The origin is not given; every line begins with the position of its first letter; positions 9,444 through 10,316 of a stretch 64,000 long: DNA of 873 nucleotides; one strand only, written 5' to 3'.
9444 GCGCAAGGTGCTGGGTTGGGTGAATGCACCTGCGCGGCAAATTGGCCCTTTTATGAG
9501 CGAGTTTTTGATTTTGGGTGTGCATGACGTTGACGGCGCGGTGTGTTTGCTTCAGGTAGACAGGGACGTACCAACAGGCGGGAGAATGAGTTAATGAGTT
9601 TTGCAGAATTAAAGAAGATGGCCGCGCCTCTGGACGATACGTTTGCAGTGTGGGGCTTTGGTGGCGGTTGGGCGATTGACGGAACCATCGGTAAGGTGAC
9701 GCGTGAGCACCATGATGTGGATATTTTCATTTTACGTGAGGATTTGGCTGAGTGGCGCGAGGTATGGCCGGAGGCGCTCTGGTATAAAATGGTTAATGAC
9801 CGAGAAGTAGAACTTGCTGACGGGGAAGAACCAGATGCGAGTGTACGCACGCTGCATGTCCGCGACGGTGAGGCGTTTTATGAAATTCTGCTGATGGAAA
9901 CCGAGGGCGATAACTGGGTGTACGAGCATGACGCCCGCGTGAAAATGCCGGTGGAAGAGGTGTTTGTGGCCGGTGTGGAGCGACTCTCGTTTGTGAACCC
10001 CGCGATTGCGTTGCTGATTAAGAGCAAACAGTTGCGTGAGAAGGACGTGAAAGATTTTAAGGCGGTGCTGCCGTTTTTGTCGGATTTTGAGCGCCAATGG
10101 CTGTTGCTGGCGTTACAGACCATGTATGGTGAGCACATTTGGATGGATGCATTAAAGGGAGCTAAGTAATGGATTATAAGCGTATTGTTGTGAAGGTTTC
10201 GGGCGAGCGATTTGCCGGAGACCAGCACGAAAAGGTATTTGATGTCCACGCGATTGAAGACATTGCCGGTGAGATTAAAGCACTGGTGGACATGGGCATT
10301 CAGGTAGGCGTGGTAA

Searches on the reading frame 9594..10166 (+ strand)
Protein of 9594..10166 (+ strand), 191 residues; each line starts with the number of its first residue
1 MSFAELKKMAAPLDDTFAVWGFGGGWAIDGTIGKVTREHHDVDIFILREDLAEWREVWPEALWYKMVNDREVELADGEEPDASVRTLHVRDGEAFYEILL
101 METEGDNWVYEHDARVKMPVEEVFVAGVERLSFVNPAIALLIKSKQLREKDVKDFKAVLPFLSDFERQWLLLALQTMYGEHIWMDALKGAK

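Call 5: search_solved_structures(query=window:9594-10166:+, max_evalue=10, show_alignments=3)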
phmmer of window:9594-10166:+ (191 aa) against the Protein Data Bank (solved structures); distinct sequences matched with E-value up to 10: 7.
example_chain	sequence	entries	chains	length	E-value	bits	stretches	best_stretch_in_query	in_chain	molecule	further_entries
4wqk_A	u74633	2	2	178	9.7e-06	28.7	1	8-53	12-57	2''-aminoglycoside nucleotidyltransferase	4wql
4xje_A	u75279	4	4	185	1e-05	28.6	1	8-53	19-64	AadB | AAD(2''),Gentamicin 2''-nucleotidyltransferase,Gentamicin resistance protein | Aminoglycoside Nucleotidyltransferase (2"")-Ia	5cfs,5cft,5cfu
5kqj_A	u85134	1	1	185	1e-05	28.6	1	8-53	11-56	2''-aminoglycoside nucleotidyltransferase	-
4wh5_A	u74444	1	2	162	0.041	16.8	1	20-50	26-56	Lincosamide resistance protein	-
4fo1_A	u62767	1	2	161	0.041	16.8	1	20-50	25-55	Lincosamide resistance protein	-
6sct_D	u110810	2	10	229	0.34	13.8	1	48-109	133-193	Clathrin light chain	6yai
6wcj_B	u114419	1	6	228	0.41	13.6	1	48-109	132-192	Clathrin light chain B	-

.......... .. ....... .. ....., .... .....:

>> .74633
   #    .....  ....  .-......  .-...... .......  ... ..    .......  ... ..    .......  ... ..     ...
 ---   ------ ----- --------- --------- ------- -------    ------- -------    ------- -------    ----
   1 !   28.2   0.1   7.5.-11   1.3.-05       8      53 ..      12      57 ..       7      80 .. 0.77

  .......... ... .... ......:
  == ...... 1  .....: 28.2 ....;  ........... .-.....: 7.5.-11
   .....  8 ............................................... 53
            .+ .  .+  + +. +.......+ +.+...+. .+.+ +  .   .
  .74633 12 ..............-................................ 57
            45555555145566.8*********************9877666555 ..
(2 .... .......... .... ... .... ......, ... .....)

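Call 6: search_protein_families(library=pfam, proteins=[window:9594-10166:+], max_evalue=1)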
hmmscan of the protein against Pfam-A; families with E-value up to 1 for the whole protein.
window:9594-10166:+ (191 aa): 2 families
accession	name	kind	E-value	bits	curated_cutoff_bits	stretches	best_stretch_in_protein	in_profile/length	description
PF10706.15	Aminoglyc_resit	-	2.9e-08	34.4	21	1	6-125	2-121/149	Aminoglycoside-2''-adenylyltransferase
PF05448.18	AXE1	-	0.072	12.3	21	1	149-180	197-228/321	Acetyl xylan esterase (AXE1)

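Call 7: search_protein_families(library=ncbifam, proteins=[window:9594-10166:+], max_evalue=1)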
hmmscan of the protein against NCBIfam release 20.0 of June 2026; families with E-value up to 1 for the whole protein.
window:9594-10166:+ (191 aa): 7 families
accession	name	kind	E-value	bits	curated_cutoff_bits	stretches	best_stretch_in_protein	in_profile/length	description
NF000064.3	ANT_2pp_Ia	exception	5.8e-06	26.5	350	1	10-52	14-55/177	aminoglycoside nucleotidyltransferase ANT(2'')-Ia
NF000141.1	linco_LnuC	exception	7.8e-05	22.6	300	1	22-134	23-132/164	lincosamide nucleotidyltransferase Lnu(C)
NF000061.1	linco_LnuP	exception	0.00012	22.2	300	1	18-59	20-60/166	lincosamide nucleotidyltransferase Lnu(P)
NF000017.1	linco_LnuD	exception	0.0015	18.6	325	1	19-50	21-51/164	lincosamide nucleotidyltransferase Lnu(D)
NF000478.2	linco_LnuE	exception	0.012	15.8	350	1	18-44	23-49/160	lincosamide nucleotidyltransferase Lnu(E)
NF000236.1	linco_LnuA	exception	0.019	14.9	300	1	22-45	27-50/161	lincosamide nucleotidyltransferase Lnu(A)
NF000153.1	linco_LnuAN2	exception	0.051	13.3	340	1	20-44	27-50/170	lincosamide nucleotidyltransferase Lnu(AN2)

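Call 8: find_homologous_proteins(query=window:9594-10166:+, max_evalue=0.001)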
Query window:9594-10166:+ (191 aa): 10 proteins with E <= 0.001 among 135 candidates.
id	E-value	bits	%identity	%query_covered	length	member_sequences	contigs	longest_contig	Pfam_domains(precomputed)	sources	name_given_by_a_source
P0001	5.5e-111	387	88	100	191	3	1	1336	PF10706.16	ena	-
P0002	1.0e-107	376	87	100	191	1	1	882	PF10706.16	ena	-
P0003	3.2e-103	362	83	100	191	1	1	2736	PF10706.16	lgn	-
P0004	2.7e-102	359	84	100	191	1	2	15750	PF10706.16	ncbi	-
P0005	8.4e-102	357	82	100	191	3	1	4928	PF10706.16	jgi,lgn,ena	-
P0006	9.3e-100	350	81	100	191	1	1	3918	PF10706.16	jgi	jgi:Aminoglycoside-2''-adenylyltransferase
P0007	7.3e-93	328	76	99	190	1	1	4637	PF10706.16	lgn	-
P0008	1.7e-92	327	76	99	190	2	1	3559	PF10706.16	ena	-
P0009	9.8e-85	301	69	100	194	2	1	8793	PF10706.16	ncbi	-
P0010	3.3e-82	293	69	100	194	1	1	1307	PF10706.16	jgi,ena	-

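Call 11: find_encoding_contigs(protein=P0004, flank=8000, max_places=4)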
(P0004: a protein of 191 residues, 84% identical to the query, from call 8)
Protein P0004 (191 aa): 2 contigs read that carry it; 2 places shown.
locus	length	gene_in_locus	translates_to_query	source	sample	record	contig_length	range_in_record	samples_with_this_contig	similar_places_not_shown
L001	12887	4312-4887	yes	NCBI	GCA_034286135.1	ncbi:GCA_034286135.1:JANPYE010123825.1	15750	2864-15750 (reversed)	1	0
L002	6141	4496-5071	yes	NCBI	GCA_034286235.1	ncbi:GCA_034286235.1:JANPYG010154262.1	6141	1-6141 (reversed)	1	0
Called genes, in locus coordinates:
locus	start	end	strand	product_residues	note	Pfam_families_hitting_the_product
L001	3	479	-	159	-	?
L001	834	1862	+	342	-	PF13793:Pribosyltran_N, PF00156:Pribosyltran, PF14572:Pribosyl_synth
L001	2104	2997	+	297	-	PF00627:UBA (weak), PF00889:EF_TS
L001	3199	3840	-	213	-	-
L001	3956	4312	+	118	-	PF01588:tRNA_bind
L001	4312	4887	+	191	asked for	PF10706:Aminoglyc_resit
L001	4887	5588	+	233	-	PF00696:AA_kinase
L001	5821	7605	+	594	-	PF00664:ABC_membrane, PF00005:ABC_tran, PF02463:SMC_N (weak)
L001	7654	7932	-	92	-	-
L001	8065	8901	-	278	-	PF00528:BPD_transp_1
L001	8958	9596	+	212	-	PF01844:HNH (faint), PF13395:HNH_4 (weak)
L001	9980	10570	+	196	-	-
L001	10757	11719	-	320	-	PF19300:BPD_transp_1_N, PF00528:BPD_transp_1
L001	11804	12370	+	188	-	PF01292:Ni_hydr_CYTB, PF14358:DUF4405 (faint)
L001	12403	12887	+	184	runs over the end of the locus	PF04264:YceI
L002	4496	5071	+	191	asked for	PF10706:Aminoglyc_resit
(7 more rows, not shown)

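Call 12: find_encoding_contigs(protein=P0009, flank=8000, max_places=4)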
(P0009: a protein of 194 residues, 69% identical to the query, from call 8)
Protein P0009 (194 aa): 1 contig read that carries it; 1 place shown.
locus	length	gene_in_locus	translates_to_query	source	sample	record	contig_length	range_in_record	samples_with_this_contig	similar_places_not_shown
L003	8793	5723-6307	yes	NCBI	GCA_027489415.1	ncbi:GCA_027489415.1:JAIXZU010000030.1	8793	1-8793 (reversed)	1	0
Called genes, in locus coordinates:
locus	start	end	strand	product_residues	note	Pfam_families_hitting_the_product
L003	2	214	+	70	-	?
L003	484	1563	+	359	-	PF03702:AnmK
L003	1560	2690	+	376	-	-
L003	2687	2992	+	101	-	-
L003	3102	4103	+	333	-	PF13793:Pribosyltran_N, PF00156:Pribosyltran, PF14572:Pribosyl_synth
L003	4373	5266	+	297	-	PF00889:EF_TS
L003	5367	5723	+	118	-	PF01588:tRNA_bind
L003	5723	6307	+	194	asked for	PF10706:Aminoglyc_resit (weak)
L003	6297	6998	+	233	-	PF00696:AA_kinase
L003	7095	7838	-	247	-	-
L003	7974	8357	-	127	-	-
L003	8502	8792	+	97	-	?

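Call 18: search_protein_representatives(protein=window:9594-10166:+)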
Query: 191 residues. Proteins with E-value up to 0.001 (for the whole library): 1270; up to 1e-10: 493; up to 1e-30: 1. The best 150 are listed.
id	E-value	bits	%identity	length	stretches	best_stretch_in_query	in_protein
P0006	3.0e-100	350.2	81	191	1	1-191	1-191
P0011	1.3e-28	116.4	42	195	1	3-185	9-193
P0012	3.5e-26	108.5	38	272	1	19-186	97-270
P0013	3.6e-26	108.4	36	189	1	7-185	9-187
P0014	2.0e-25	106.0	41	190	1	20-185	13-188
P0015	7.2e-25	104.2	38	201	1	10-189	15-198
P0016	8.0e-25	104.0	35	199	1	17-186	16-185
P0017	4.1e-24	101.7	35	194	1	19-186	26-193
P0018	4.4e-24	101.6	33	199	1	8-185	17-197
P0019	6.9e-24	101.0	34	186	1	11-187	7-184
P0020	1.1e-23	100.3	36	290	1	15-187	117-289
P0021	1.4e-23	100.0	37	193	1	2-188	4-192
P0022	1.8e-23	99.6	32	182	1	18-186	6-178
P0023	2.2e-23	99.3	38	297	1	20-188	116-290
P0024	3.3e-23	98.7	37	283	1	19-186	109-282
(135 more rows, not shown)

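Call 20: find_related_loci(query=A1, collection=genome_contigs, flank=6000)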
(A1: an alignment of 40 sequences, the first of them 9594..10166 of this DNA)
Query A1 (191 aa) in genome_contigs; peptide patterns used: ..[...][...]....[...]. (x = any residue, [..] = any of these).
599 stretches matched a pattern (row limit reached: there are more); 566 encode a relative of the query (tblastn E <= 1e-3); the best 80 are kept; 80 distinct loci.
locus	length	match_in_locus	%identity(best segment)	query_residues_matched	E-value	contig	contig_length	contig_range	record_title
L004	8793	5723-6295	69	1-191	2e-87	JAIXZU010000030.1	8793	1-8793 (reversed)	MAG: Alphaproteobacteria bacterium isolate D8_MAG_00060 pond_D8_MAG_00060_000000000076, whole genome shotgun sequence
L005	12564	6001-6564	37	1-187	2e-30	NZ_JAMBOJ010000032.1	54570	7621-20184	Cytobacillus firmus strain AMY 5.1.1 NODE_32, whole genome shotgun sequence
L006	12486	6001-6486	39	20-181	1e-29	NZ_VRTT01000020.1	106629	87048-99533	Paenibacillus sp. N3.4 NODE_20_length_106629_cov_6.74877_ID_39, whole genome shotgun sequence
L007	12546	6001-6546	36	6-187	6e-29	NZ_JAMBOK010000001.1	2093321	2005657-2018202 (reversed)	Sporosarcina luteola strain MER 47 NODE_1_, whole genome shotgun sequence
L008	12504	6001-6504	36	20-187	5e-29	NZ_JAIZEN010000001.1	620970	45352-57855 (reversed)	Halobacillus sp. A1 NODE_1_length_620970_cov_32.154015, whole genome shotgun sequence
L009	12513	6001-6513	35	20-189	4e-29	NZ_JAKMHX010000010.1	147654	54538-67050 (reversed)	Sporosarcina cyprini strain MB25 216, whole genome shotgun sequence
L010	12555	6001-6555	36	8-189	7e-29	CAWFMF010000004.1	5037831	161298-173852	MAG: uncultured Acidobacteriota bacterium isolate MFD04212.bin.1.294 genome assembly, contig: contig_41, whole genome sh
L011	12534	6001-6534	33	9-186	1e-28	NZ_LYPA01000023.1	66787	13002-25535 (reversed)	Paenibacillus oryzae strain 1DrF-4 C1271, whole genome shotgun sequence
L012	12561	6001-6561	34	5-189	1e-28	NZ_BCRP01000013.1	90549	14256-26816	Alicyclobacillus kakegawensis NBRC 103104, whole genome shotgun sequence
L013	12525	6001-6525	35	20-188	1e-28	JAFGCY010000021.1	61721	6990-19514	MAG: bacterium isolate Zod_Metabat.1143 k87_1971152, whole genome shotgun sequence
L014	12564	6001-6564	34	1-187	1e-28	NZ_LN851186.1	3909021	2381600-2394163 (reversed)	Bacillus testis strain SIT10, whole genome shotgun sequence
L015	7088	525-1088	32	1-187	3e-28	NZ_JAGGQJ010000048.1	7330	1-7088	Bacillus sp. ISL-34 ISL34_49, whole genome shotgun sequence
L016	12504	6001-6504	35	20-187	2e-28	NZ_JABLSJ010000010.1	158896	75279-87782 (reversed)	Thalassobacillus sp. CUG 92003 NODE_10_length_158896_cov_338.433_ID_2716, whole genome shotgun sequence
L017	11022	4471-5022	36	6-187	3e-28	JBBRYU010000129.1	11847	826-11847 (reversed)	MAG: Pyrinomonadales bacterium isolate La5_metabat2.163 La5_metabat2.163_K_1713659_L_11847_cov_11.0000, whole genome sho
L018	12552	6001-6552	37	4-187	5e-28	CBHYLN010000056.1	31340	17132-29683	MAG TPA_asm: uncultured bacterium isolate ERR14722427_metabat2_28 genome assembly, contig: ERZ27336822.639, whole genome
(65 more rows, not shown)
